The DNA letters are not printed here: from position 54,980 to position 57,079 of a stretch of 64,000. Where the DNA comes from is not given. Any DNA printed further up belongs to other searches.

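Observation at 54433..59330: Quinone/thiol redox module wired to a two-component system: NarI-like cytochrome b plus HdrD-like Fe-S/CCG protein carrying a C-terminal receiver domain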

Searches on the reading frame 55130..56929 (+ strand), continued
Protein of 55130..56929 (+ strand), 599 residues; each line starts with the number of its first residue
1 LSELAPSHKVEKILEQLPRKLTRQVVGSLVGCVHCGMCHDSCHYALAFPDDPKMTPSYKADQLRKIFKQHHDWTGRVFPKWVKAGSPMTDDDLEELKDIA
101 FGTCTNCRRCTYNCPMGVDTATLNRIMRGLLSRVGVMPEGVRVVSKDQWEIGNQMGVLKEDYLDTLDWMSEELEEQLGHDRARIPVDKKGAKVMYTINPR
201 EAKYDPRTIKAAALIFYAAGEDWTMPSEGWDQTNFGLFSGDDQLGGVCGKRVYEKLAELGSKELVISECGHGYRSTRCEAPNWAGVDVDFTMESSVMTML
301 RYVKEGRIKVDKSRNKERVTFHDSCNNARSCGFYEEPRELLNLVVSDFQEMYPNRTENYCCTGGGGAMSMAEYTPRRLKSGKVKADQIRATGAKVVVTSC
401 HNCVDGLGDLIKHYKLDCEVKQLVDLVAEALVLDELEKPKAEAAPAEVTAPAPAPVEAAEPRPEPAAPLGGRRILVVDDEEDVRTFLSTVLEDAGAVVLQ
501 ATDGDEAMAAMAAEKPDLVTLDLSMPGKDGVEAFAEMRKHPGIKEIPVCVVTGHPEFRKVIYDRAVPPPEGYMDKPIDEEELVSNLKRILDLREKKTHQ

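Call 75: find_homologous_proteins(query=L072:4767-6473:+, max_evalue=1e-50)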
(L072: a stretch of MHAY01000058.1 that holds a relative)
Query L072:4767-6473:+ (569 aa): 3337 proteins with E <= 1e-50 among 8000 candidates; the best 120 are listed.
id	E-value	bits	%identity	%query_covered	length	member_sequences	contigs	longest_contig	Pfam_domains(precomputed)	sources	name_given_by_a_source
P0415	0.0e+0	1331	100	100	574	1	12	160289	PF12838.13,PF13534.12,PF02754.22,PF13237.12,PF13183.12,PF00072.31,PF13187.12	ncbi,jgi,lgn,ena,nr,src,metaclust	ncbi:MAG: hypothetical protein A2X61_07635 [Ignavibacteria bacterium GWB2_35_12]|nr:MAG: hypothetica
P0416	0.0e+0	1327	100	100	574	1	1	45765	PF12838.13,PF13534.12,PF02754.22,PF13237.12,PF13183.12,PF00072.31,PF13187.12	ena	-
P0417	0.0e+0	1274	100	95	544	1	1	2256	PF13534.12,PF02754.22,PF13183.12,PF00072.31,PF13187.12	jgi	-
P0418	0.0e+0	1184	86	100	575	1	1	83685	PF12838.13,PF13534.12,PF02754.22,PF13237.12,PF13183.12,PF00072.31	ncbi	ncbi:MAG: response regulator [bacterium]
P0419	0.0e+0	1180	86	100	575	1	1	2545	PF13746.12,PF13534.12,PF02754.22,PF13237.12,PF13183.12,PF00072.31,PF13187.12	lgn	-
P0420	0.0e+0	1168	85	100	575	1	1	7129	PF13746.12,PF12838.13,PF13534.12,PF02754.22,PF13237.12,PF13183.12,PF00072.31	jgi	-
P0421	0.0e+0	1158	86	100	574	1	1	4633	PF13534.12,PF02754.22,PF13237.12,PF13183.12,PF00072.31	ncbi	ncbi:response regulator [Bacteroidota bacterium]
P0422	0.0e+0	1151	85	100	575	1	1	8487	PF13534.12,PF02754.22,PF13237.12,PF13183.12,PF00072.31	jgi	-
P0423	0.0e+0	1149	83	100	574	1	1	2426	PF12838.13,PF13534.12,PF02754.22,PF13237.12,PF13183.12,PF00072.31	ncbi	-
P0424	0.0e+0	1149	85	100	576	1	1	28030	PF13534.12,PF02754.22,PF13237.12,PF13183.12,PF00072.31,PF13187.12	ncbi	-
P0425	0.0e+0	1147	84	100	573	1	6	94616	PF13534.12,PF02754.22,PF13237.12,PF13183.12,PF00072.31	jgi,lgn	jgi:Fe-S oxidoreductase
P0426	0.0e+0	1146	85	100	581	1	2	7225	PF13746.12,PF12838.13,PF13534.12,PF02754.22,PF13237.12,PF13183.12,PF00072.31,PF13187.12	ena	-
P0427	0.0e+0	1142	84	100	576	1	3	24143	PF12838.13,PF13534.12,PF02754.22,PF13237.12,PF13183.12,PF00072.31,PF13187.12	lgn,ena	-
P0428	0.0e+0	1141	84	100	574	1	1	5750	PF13534.12,PF02754.22,PF13237.12,PF13183.12,PF00072.31,PF13187.12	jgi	-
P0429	0.0e+0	1136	84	100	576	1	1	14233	PF13534.12,PF02754.22,PF13237.12,PF13183.12,PF00072.31,PF13187.12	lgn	-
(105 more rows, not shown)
